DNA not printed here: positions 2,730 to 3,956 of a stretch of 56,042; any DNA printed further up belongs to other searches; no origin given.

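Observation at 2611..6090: Translationally coupled ACP / CFA-synthase-like methyltransferase / fatty-acyl-AMP-ligase / alpha/beta-hydrolase cassette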

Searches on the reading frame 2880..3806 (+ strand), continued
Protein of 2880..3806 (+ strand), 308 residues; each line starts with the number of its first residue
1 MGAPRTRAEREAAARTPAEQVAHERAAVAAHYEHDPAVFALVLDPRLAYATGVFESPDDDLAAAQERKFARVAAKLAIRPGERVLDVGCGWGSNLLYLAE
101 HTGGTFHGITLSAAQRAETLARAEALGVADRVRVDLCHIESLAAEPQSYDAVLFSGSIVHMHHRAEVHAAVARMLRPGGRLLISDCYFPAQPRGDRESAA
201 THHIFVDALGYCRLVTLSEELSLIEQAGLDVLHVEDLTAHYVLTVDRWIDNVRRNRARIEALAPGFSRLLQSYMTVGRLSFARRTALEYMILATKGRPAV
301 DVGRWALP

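Call 8: find_homologous_proteins(query=window:2880-3803:+, max_evalue=1e-10)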
Query window:2880-3803:+ (308 aa): 991 proteins with E <= 1e-10 among 8000 candidates; the best 120 are listed.
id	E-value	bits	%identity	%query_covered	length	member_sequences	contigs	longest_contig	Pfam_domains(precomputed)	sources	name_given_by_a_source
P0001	1.4e-192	657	97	100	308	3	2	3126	PF07021.19,PF13847.13,PF13489.13,PF02353.27,PF13649.13,PF08241.19,PF08242.19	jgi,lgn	jgi:cyclopropane-fatty-acyl-phospholipid synthase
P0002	2.1e-158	545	78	99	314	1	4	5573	PF13847.13,PF13489.13,PF02353.27,PF13649.13,PF01209.25,PF08241.19,PF08242.19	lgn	-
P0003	1.3e-156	539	78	99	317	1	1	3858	PF07021.19,PF13847.13,PF13489.13,PF02353.27,PF13649.13,PF08241.19,PF08242.19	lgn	-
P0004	5.0e-156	537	76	94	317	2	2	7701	PF13847.13,PF13489.13,PF02353.27,PF13649.13,PF08241.19,PF08242.19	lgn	-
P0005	7.3e-156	536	77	99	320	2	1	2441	PF07021.19,PF13847.13,PF13489.13,PF02353.27,PF13649.13,PF08241.19,PF08242.19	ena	-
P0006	7.0e-152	523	76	99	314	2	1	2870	PF13847.13,PF13489.13,PF02353.27,PF13649.13,PF01209.25,PF08241.19,PF08242.19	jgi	jgi:cyclopropane-fatty-acyl-phospholipid synthase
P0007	2.5e-148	512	75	95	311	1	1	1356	PF07021.19,PF13847.13,PF13489.13,PF02353.27,PF13649.13,PF01209.25,PF08241.19,PF08242.19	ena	-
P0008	5.6e-148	511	74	100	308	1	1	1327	PF07021.19,PF13847.13,PF13489.13,PF02353.27,PF13649.13,PF01209.25,PF08241.19,PF08242.19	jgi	jgi:cyclopropane-fatty-acyl-phospholipid synthase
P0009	6.4e-148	510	74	99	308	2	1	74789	PF07021.19,PF13847.13,PF13489.13,PF08003.18,PF02353.27,PF13649.13,PF01209.25,PF08241.19,PF08242.19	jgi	jgi:cyclopropane-fatty-acyl-phospholipid synthase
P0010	1.6e-147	509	73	100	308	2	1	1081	PF07021.19,PF13847.13,PF13489.13,PF02353.27,PF13649.13,PF08241.19,PF08242.19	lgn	-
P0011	2.6e-147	508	74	100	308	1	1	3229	PF07021.19,PF13847.13,PF13489.13,PF02353.27,PF13649.13,PF08241.19,PF08242.19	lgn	-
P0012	1.0e-146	506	73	100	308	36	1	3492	PF07021.19,PF13847.13,PF13489.13,PF02353.27,PF13649.13,PF01209.25,PF08241.19,PF08242.19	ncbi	-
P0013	1.1e-146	506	71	100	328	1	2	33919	PF07021.19,PF13847.13,PF13489.13,PF02353.27,PF13649.13,PF01209.25,PF08241.19,PF08242.19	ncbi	ncbi:MAG: class I SAM-dependent methyltransferase [Polyangiaceae bacterium]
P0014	1.9e-146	505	74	98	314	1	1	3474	PF07021.19,PF13847.13,PF13489.13,PF02353.27,PF13649.13,PF01209.25,PF08241.19,PF08242.19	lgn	-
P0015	1.6e-145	502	74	98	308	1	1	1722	PF07021.19,PF13847.13,PF13489.13,PF02353.27,PF13649.13,PF08241.19,PF08242.19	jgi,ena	-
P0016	2.8e-145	502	72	99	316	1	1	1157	PF07021.19,PF13847.13,PF13489.13,PF02353.27,PF13649.13,PF01209.25,PF08241.19,PF08242.19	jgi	jgi:cyclopropane-fatty-acyl-phospholipid synthase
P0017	8.8e-145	500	74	100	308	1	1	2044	PF07021.19,PF13847.13,PF13489.13,PF02353.27,PF13649.13,PF08241.19,PF08242.19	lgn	-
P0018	1.1e-144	500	71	100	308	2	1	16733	PF07021.19,PF13847.13,PF13489.13,PF02353.27,PF13649.13,PF01209.25,PF08241.19,PF08242.19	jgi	jgi:cyclopropane-fatty-acyl-phospholipid synthase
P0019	1.5e-144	499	71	100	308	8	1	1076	PF07021.19,PF13847.13,PF13489.13,PF02353.27,PF13649.13,PF08241.19,PF08242.19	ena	-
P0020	1.9e-144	499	74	100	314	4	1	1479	PF07021.19,PF13847.13,PF13489.13,PF08003.18,PF02353.27,PF13649.13,PF01209.25,PF08241.19,PF08242.19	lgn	-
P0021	2.4e-144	499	72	98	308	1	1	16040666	PF07021.19,PF13847.13,PF13489.13,PF02353.27,PF13649.13,PF05148.22,PF01209.25,PF08241.19,PF08242.19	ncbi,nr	ncbi:Cyclopropane-fatty-acyl-phospholipid synthase [Minicystis rosea]|nr:Cyclopropane-fatty-acyl-pho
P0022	2.7e-144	498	73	99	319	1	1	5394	PF07021.19,PF13847.13,PF13489.13,PF02353.27,PF13649.13,PF01209.25,PF08241.19,PF08242.19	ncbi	-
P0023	3.5e-144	498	73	100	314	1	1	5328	PF07021.19,PF13847.13,PF13489.13,PF02353.27,PF13649.13,PF01209.25,PF08241.19,PF08242.19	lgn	-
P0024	9.4e-144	497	73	100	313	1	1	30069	PF07021.19,PF13847.13,PF13489.13,PF02353.27,PF13649.13,PF01209.25,PF08241.19,PF08242.19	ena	-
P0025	1.5e-143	496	73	98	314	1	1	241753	PF07021.19,PF13847.13,PF13489.13,PF02353.27,PF13649.13,PF08241.19,PF08242.19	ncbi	ncbi:MAG: class I SAM-dependent methyltransferase [Nannocystaceae bacterium]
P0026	1.6e-143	496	72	97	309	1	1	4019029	PF07021.19,PF13847.13,PF13489.13,PF02353.27,PF13649.13,PF01209.25,PF08241.19,PF08242.19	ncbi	ncbi:MAG: class I SAM-dependent methyltransferase [Minicystis sp.]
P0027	2.2e-143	495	73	99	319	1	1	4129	PF13847.13,PF13489.13,PF02353.27,PF13649.13,PF01728.26,PF01209.25,PF08241.19,PF08242.19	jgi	jgi:cyclopropane-fatty-acyl-phospholipid synthase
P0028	2.5e-143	495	73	98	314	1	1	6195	PF07021.19,PF13847.13,PF13489.13,PF02353.27,PF13649.13,PF08241.19,PF08242.19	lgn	-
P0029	3.6e-143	495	72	100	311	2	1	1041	PF13847.13,PF13489.13,PF02353.27,PF13649.13,PF08241.19,PF08242.19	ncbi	-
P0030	5.9e-143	494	74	98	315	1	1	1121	PF07021.19,PF13847.13,PF13489.13,PF02353.27,PF13649.13,PF08241.19,PF08242.19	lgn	-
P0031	1.2e-142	493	73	99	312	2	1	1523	PF07021.19,PF13847.13,PF13489.13,PF02353.27,PF13649.13,PF08241.19,PF08242.19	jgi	jgi:cyclopropane-fatty-acyl-phospholipid synthase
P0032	1.5e-142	493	73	97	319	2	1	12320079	PF07021.19,PF13847.13,PF13489.13,PF02353.27,PF13649.13,PF08241.19,PF08242.19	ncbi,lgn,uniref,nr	ncbi:SAM-dependent methyltransferase [Polyangium aurulentum]|uniref:SAM-dependent methyltransferase 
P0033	2.1e-142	492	71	99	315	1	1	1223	PF07021.19,PF13847.13,PF13489.13,PF08003.18,PF02353.27,PF05175.21,PF13649.13,PF01209.25,PF08241.19,PF08242.19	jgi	jgi:cyclopropane-fatty-acyl-phospholipid synthase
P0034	3.0e-142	492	70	100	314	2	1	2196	PF07021.19,PF13847.13,PF13489.13,PF02353.27,PF13649.13,PF08241.19,PF08242.19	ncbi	-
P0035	3.2e-142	492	72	100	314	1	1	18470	PF07021.19,PF13847.13,PF13489.13,PF02353.27,PF13649.13,PF01209.25,PF08241.19,PF08242.19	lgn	-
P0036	3.7e-142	491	73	98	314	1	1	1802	PF07021.19,PF13847.13,PF13489.13,PF02353.27,PF13649.13,PF01209.25,PF08241.19,PF08242.19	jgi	jgi:cyclopropane-fatty-acyl-phospholipid synthase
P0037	1.2e-141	490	73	98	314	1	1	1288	PF07021.19,PF13847.13,PF13489.13,PF02353.27,PF13649.13,PF01209.25,PF08241.19,PF08242.19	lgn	-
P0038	2.2e-141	489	72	99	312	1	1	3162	PF07021.19,PF13847.13,PF13489.13,PF02353.27,PF13649.13,PF08241.19,PF08242.19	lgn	-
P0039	4.8e-141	488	72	98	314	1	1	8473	PF07021.19,PF13847.13,PF13489.13,PF08003.18,PF02353.27,PF13649.13,PF01209.25,PF08241.19,PF08242.19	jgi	jgi:cyclopropane-fatty-acyl-phospholipid synthase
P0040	5.3e-141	488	71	98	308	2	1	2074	PF07021.19,PF13847.13,PF13489.13,PF02353.27,PF13649.13,PF01209.25,PF08241.19,PF08242.19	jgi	jgi:cyclopropane-fatty-acyl-phospholipid synthase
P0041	1.2e-140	486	72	99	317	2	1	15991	PF07021.19,PF13847.13,PF13489.13,PF02353.27,PF13649.13,PF01209.25,PF08241.19,PF08242.19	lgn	-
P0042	1.2e-140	486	72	99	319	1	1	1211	PF07021.19,PF13847.13,PF13489.13,PF02353.27,PF13649.13,PF01209.25,PF08241.19,PF08242.19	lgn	-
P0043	1.4e-140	486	72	98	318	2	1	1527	PF07021.19,PF13847.13,PF13489.13,PF02353.27,PF13649.13,PF01728.26,PF01209.25,PF08241.19,PF08242.19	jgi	jgi:cyclopropane-fatty-acyl-phospholipid synthase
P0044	2.0e-140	486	73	98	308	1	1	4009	PF07021.19,PF13847.13,PF13489.13,PF08003.18,PF02353.27,PF13649.13,PF01209.25,PF08241.19,PF08242.19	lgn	-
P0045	2.7e-140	485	70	100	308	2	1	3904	PF07021.19,PF13847.13,PF13489.13,PF02353.27,PF13649.13,PF01209.25,PF08241.19,PF08242.19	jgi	jgi:cyclopropane-fatty-acyl-phospholipid synthase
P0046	5.1e-140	484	73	97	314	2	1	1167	PF07021.19,PF13847.13,PF13489.13,PF02353.27,PF05175.21,PF13649.13,PF01209.25,PF08241.19,PF08242.19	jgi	jgi:cyclopropane-fatty-acyl-phospholipid synthase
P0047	5.7e-140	484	72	98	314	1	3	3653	PF07021.19,PF13847.13,PF13489.13,PF02353.27,PF13649.13,PF08241.19,PF08242.19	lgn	-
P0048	1.8e-139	483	71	100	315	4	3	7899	PF07021.19,PF13847.13,PF13489.13,PF02353.27,PF13649.13,PF01209.25,PF08241.19,PF08242.19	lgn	-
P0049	2.7e-139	482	72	99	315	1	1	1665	PF07021.19,PF13847.13,PF13489.13,PF02353.27,PF13649.13,PF08241.19,PF08242.19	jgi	jgi:cyclopropane-fatty-acyl-phospholipid synthase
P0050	3.2e-139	482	71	99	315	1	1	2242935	PF07021.19,PF13847.13,PF13489.13,PF02353.27,PF13649.13,PF08241.19,PF08242.19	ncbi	ncbi:SAM-dependent methyltransferase [Nannocystaceae bacterium ST9]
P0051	1.1e-138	480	70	98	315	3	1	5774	PF07021.19,PF13847.13,PF13489.13,PF02353.27,PF13649.13,PF01209.25,PF08241.19,PF08242.19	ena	-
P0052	1.4e-138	480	73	97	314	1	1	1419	PF07021.19,PF13847.13,PF13489.13,PF02353.27,PF05175.21,PF13649.13,PF01728.26,PF01209.25,PF08241.19,PF08242.19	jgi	jgi:cyclopropane-fatty-acyl-phospholipid synthase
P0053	2.9e-138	479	71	98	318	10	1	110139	PF07021.19,PF13847.13,PF13489.13,PF08003.18,PF02353.27,PF13649.13,PF01728.26,PF01209.25,PF08241.19,PF08242.19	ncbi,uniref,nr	ncbi:SAM-dependent methyltransferase [Polyangium sorediatum]|uniref:Class I SAM-dependent methyltran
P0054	4.8e-138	478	69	100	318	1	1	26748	PF07021.19,PF13847.13,PF13489.13,PF08003.18,PF02353.27,PF13649.13,PF08241.19,PF08242.19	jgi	jgi:cyclopropane-fatty-acyl-phospholipid synthase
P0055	6.3e-138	478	73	95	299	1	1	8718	PF07021.19,PF13847.13,PF13489.13,PF02353.27,PF13649.13,PF01209.25,PF08241.19,PF08242.19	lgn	-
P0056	7.4e-138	477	71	98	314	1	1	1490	PF13847.13,PF13489.13,PF02353.27,PF13649.13,PF01209.25,PF08241.19,PF08242.19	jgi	jgi:cyclopropane-fatty-acyl-phospholipid synthase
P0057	2.4e-137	476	72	97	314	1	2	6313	PF07021.19,PF13847.13,PF13489.13,PF02353.27,PF05175.21,PF13649.13,PF01209.25,PF08241.19,PF08242.19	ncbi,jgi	jgi:cyclopropane-fatty-acyl-phospholipid synthase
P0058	2.7e-137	475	68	100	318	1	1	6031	PF07021.19,PF13847.13,PF13489.13,PF08003.18,PF02353.27,PF13649.13,PF01728.26,PF01209.25,PF08241.19,PF08242.19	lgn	-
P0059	6.3e-137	474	69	99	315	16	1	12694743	PF07021.19,PF13847.13,PF13489.13,PF02353.27,PF13649.13,PF01209.25,PF08241.19,PF08242.19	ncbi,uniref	ncbi:SAM-dependent methyltransferase [Nannocystis pusilla]|uniref:SAM-dependent methyltransferase n=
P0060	6.4e-137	474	71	99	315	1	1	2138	PF07021.19,PF13847.13,PF13489.13,PF02353.27,PF13649.13,PF08241.19,PF08242.19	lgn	-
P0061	8.2e-137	474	71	97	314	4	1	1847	PF07021.19,PF13847.13,PF13489.13,PF02353.27,PF05175.21,PF13649.13,PF01728.26,PF01209.25,PF08241.19,PF08242.19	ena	-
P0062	8.7e-137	474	70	97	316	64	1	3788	PF07021.19,PF13847.13,PF13489.13,PF02353.27,PF13649.13,PF01209.25,PF08241.19,PF08242.19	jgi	jgi:cyclopropane-fatty-acyl-phospholipid synthase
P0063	1.3e-136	473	69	100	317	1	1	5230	PF07021.19,PF13847.13,PF13489.13,PF02353.27,PF13649.13,PF01728.26,PF08241.19,PF08242.19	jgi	jgi:cyclopropane-fatty-acyl-phospholipid synthase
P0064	3.1e-136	472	70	99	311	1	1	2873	PF07021.19,PF13847.13,PF13489.13,PF08003.18,PF02353.27,PF05175.21,PF13649.13,PF01209.25,PF08241.19,PF08242.19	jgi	jgi:cyclopropane-fatty-acyl-phospholipid synthase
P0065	4.5e-136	471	68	99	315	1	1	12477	PF07021.19,PF13847.13,PF13489.13,PF02353.27,PF13649.13,PF01209.25,PF08241.19,PF08242.19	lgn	-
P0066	7.1e-136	471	69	97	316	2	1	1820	PF07021.19,PF13847.13,PF13489.13,PF02353.27,PF13649.13,PF01209.25,PF08241.19,PF08242.19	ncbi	-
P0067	1.5e-135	470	70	99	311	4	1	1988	PF07021.19,PF13847.13,PF13489.13,PF08003.18,PF02353.27,PF05175.21,PF13649.13,PF01209.25,PF08241.19,PF08242.19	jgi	jgi:cyclopropane-fatty-acyl-phospholipid synthase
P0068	2.3e-135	469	73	96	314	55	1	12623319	PF07021.19,PF13847.13,PF13489.13,PF02353.27,PF13649.13,PF08241.19,PF08242.19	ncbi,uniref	ncbi:SAM-dependent methyltransferase [Sorangium sp. So ce406]|uniref:SAM-dependent methyltransferase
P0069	2.6e-135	469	71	97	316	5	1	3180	PF07021.19,PF13847.13,PF13489.13,PF02353.27,PF05175.21,PF13649.13,PF01209.25,PF08241.19,PF08242.19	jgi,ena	-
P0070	3.1e-135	469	69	97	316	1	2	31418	PF07021.19,PF13847.13,PF13489.13,PF02353.27,PF13649.13,PF01209.25,PF08241.19,PF08242.19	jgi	jgi:cyclopropane-fatty-acyl-phospholipid synthase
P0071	3.5e-135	468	69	100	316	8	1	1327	PF07021.19,PF13847.13,PF13489.13,PF02353.27,PF05175.21,PF13649.13,PF01209.25,PF08241.19,PF08242.19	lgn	-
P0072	8.2e-135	467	71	97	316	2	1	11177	PF07021.19,PF13847.13,PF13489.13,PF08003.18,PF02353.27,PF05175.21,PF13649.13,PF01209.25,PF08241.19,PF08242.19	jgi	jgi:cyclopropane-fatty-acyl-phospholipid synthase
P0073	1.5e-134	466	72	96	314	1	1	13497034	PF07021.19,PF13847.13,PF13489.13,PF02353.27,PF13649.13,PF08241.19,PF08242.19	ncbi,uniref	ncbi:class I SAM-dependent methyltransferase [Sorangium sp. So ce726]|uniref:SAM-dependent methyltra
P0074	1.8e-134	466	72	96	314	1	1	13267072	PF07021.19,PF13847.13,PF13489.13,PF02353.27,PF13649.13,PF08241.19,PF08242.19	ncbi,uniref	ncbi:SAM-dependent methyltransferase [Sorangium sp. So ce117]|uniref:SAM-dependent methyltransferase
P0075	2.6e-134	466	72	96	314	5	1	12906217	PF07021.19,PF13847.13,PF13489.13,PF02353.27,PF13649.13,PF08241.19,PF08242.19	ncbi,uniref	ncbi:SAM-dependent methyltransferase [Sorangium sp. So ce363]|uniref:SAM-dependent methyltransferase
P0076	3.2e-134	465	72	96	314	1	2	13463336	PF07021.19,PF13847.13,PF13489.13,PF02353.27,PF13649.13,PF08241.19,PF08242.19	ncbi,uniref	ncbi:class I SAM-dependent methyltransferase [Sorangium sp. So ce302]|uniref:SAM-dependent methyltra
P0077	3.3e-134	465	68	99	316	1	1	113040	PF07021.19,PF13847.13,PF13489.13,PF02353.27,PF13649.13,PF01209.25,PF08241.19,PF08242.19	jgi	jgi:cyclopropane-fatty-acyl-phospholipid synthase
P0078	4.0e-134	465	69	99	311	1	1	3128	PF07021.19,PF13847.13,PF13489.13,PF02353.27,PF13649.13,PF01209.25,PF08241.19,PF08242.19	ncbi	-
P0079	7.5e-134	464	73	95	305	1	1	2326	PF07021.19,PF13847.13,PF13489.13,PF02353.27,PF13649.13,PF01209.25,PF08241.19,PF08242.19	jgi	-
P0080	1.1e-133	464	70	97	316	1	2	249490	PF07021.19,PF13847.13,PF13489.13,PF02353.27,PF05175.21,PF13649.13,PF01209.25,PF08241.19,PF08242.19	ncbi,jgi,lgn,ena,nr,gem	ncbi:MAG TPA: class I SAM-dependent methyltransferase [Myxococcaceae bacterium]|nr:class I SAM-depen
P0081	1.5e-133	463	70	97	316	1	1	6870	PF07021.19,PF13847.13,PF13489.13,PF02353.27,PF05175.21,PF13649.13,PF01209.25,PF08241.19,PF08242.19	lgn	-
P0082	3.0e-133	462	72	96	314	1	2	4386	PF07021.19,PF13847.13,PF13489.13,PF02353.27,PF13649.13,PF08241.19,PF08242.19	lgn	-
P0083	1.7e-131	456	73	96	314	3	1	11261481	PF13847.13,PF13489.13,PF02353.27,PF13649.13,PF08241.19,PF08242.19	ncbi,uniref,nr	ncbi:hypothetical protein SOCEGT47_013280 [Sorangium cellulosum]|uniref:Polyketide synthase-like met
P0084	1.7e-131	456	71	96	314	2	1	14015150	PF07021.19,PF13847.13,PF13489.13,PF02353.27,PF13649.13,PF08241.19,PF08242.19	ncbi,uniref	ncbi:SAM-dependent methyltransferase [Sorangium sp. So ce131]|uniref:SAM-dependent methyltransferase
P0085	2.0e-131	456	71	95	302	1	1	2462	PF13847.13,PF13489.13,PF02353.27,PF13649.13,PF01209.25,PF08241.19,PF08242.19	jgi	jgi:cyclopropane-fatty-acyl-phospholipid synthase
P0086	2.6e-131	456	70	95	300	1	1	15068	PF13847.13,PF13489.13,PF02353.27,PF13649.13,PF08241.19,PF08242.19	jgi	jgi:cyclopropane-fatty-acyl-phospholipid synthase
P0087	3.6e-131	455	71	91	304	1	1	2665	PF07021.19,PF13847.13,PF13489.13,PF02353.27,PF13649.13,PF08241.19,PF08242.19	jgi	jgi:cyclopropane-fatty-acyl-phospholipid synthase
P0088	8.2e-131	454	70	95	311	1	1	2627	PF07021.19,PF13847.13,PF13489.13,PF02353.27,PF13649.13,PF08241.19,PF08242.19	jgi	jgi:cyclopropane-fatty-acyl-phospholipid synthase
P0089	1.8e-130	453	72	95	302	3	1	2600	PF13847.13,PF13489.13,PF02353.27,PF13649.13,PF01209.25,PF08241.19,PF08242.19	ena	-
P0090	2.2e-130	453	68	99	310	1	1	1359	PF07021.19,PF13847.13,PF13489.13,PF02353.27,PF13649.13,PF01209.25,PF08241.19,PF08242.19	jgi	jgi:cyclopropane-fatty-acyl-phospholipid synthase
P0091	5.3e-130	452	68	99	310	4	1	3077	PF13847.13,PF13489.13,PF08003.18,PF02353.27,PF05175.21,PF13649.13,PF01209.25,PF08241.19,PF08242.19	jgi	jgi:cyclopropane-fatty-acyl-phospholipid synthase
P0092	6.3e-130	451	68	95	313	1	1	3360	PF07021.19,PF13847.13,PF13489.13,PF02353.27,PF13649.13,PF01209.25,PF08241.19,PF08242.19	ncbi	-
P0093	8.5e-130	451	68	99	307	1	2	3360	PF13847.13,PF13489.13,PF02353.27,PF05175.21,PF13649.13,PF01209.25,PF08241.19,PF08242.19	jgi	-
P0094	9.4e-130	451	67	97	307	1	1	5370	PF07021.19,PF13847.13,PF13489.13,PF02353.27,PF13649.13,PF01209.25,PF08241.19,PF08242.19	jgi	jgi:cyclopropane-fatty-acyl-phospholipid synthase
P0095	2.6e-129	449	68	96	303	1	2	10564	PF13847.13,PF13489.13,PF02353.27,PF13649.13,PF08241.19,PF08242.19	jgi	jgi:cyclopropane-fatty-acyl-phospholipid synthase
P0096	5.4e-129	448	66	99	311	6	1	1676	PF13847.13,PF13489.13,PF02353.27,PF13649.13,PF08241.19,PF08242.19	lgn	-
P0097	5.9e-129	448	67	100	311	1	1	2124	PF07021.19,PF13847.13,PF13489.13,PF02353.27,PF05175.21,PF13649.13,PF01209.25,PF08241.19,PF08242.19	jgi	jgi:cyclopropane-fatty-acyl-phospholipid synthase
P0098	7.1e-129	448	69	96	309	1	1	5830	PF13847.13,PF13489.13,PF02353.27,PF13649.13,PF01209.25,PF08241.19,PF08242.19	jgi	jgi:cyclopropane-fatty-acyl-phospholipid synthase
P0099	1.6e-128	447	68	94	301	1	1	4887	PF07021.19,PF13847.13,PF13489.13,PF02353.27,PF13649.13,PF01209.25,PF08241.19,PF08242.19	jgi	jgi:cyclopropane-fatty-acyl-phospholipid synthase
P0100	3.0e-128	446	69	98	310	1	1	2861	PF07021.19,PF13847.13,PF13489.13,PF02353.27,PF13649.13,PF01209.25,PF08241.19,PF08242.19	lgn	-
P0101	9.1e-128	444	68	95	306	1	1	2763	PF07021.19,PF13847.13,PF13489.13,PF02353.27,PF13649.13,PF01209.25,PF08241.19,PF08242.19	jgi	jgi:cyclopropane-fatty-acyl-phospholipid synthase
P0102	1.2e-127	444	65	100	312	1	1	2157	PF07021.19,PF13847.13,PF13489.13,PF02353.27,PF13649.13,PF01209.25,PF08241.19,PF08242.19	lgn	-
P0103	2.4e-127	443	69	96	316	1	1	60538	PF07021.19,PF13847.13,PF13489.13,PF02353.27,PF13649.13,PF01209.25,PF08241.19,PF08242.19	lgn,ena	-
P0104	2.5e-127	443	67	97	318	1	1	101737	PF13847.13,PF13489.13,PF02353.27,PF13649.13,PF01209.25,PF08241.19,PF08242.19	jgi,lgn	jgi:cyclopropane-fatty-acyl-phospholipid synthase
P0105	2.8e-127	443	66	99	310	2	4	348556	PF13847.13,PF13489.13,PF08003.18,PF02353.27,PF13649.13,PF01209.25,PF08241.19,PF08242.19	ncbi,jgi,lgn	ncbi:MAG TPA: class I SAM-dependent methyltransferase [Polyangiaceae bacterium]|jgi:cyclopropane-fat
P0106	5.7e-127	442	69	92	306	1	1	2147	PF13847.13,PF13489.13,PF02353.27,PF13649.13,PF01209.25,PF08241.19,PF08242.19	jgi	jgi:cyclopropane-fatty-acyl-phospholipid synthase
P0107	6.4e-127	441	68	96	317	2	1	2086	PF07021.19,PF13847.13,PF13489.13,PF02353.27,PF13649.13,PF01209.25,PF08241.19,PF08242.19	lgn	-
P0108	7.0e-127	441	68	97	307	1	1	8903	PF13847.13,PF13489.13,PF02353.27,PF13649.13,PF08241.19,PF08242.19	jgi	jgi:cyclopropane-fatty-acyl-phospholipid synthase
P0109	7.2e-127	441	66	97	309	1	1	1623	PF07021.19,PF13847.13,PF13489.13,PF02353.27,PF13649.13,PF01209.25,PF08241.19,PF08242.19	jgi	jgi:cyclopropane-fatty-acyl-phospholipid synthase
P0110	7.8e-127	441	66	99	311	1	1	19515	PF13847.13,PF13489.13,PF02353.27,PF13649.13,PF01209.25,PF08241.19,PF08242.19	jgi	jgi:cyclopropane-fatty-acyl-phospholipid synthase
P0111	8.5e-127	441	67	97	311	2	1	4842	PF07021.19,PF13847.13,PF13489.13,PF02353.27,PF13649.13,PF01209.25,PF08241.19,PF08242.19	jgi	jgi:cyclopropane-fatty-acyl-phospholipid synthase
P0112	1.1e-126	441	68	94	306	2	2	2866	PF13847.13,PF13489.13,PF02353.27,PF13649.13,PF08241.19,PF08242.19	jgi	jgi:cyclopropane-fatty-acyl-phospholipid synthase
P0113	1.5e-126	440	68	97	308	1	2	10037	PF07021.19,PF13847.13,PF13489.13,PF02353.27,PF13649.13,PF08241.19,PF08242.19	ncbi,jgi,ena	-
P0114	1.7e-126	440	67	93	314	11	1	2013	PF07021.19,PF13847.13,PF13489.13,PF02353.27,PF13649.13,PF01209.25,PF08241.19,PF08242.19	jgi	jgi:cyclopropane-fatty-acyl-phospholipid synthase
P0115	1.9e-126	440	66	97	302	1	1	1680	PF07021.19,PF13847.13,PF13489.13,PF02353.27,PF05175.21,PF13649.13,PF01209.25,PF08241.19,PF08242.19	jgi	jgi:cyclopropane-fatty-acyl-phospholipid synthase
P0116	2.2e-126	440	66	98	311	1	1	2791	PF07021.19,PF13847.13,PF13489.13,PF02353.27,PF13649.13,PF01209.25,PF08241.19,PF08242.19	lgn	-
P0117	2.5e-126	439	69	94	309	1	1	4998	PF13847.13,PF13489.13,PF08003.18,PF02353.27,PF13649.13,PF01209.25,PF08241.19,PF08242.19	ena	-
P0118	2.8e-126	439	66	99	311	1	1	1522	PF07021.19,PF13847.13,PF13489.13,PF02353.27,PF05175.21,PF13649.13,PF01209.25,PF08241.19,PF08242.19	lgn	-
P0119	3.7e-126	439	65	100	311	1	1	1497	PF07021.19,PF13847.13,PF13489.13,PF02353.27,PF13649.13,PF01209.25,PF08241.19,PF08242.19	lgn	-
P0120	4.3e-126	439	65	99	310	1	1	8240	PF13847.13,PF13489.13,PF02353.27,PF13649.13,PF01728.26,PF01209.25,PF08241.19,PF08242.19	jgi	jgi:cyclopropane-fatty-acyl-phospholipid synthase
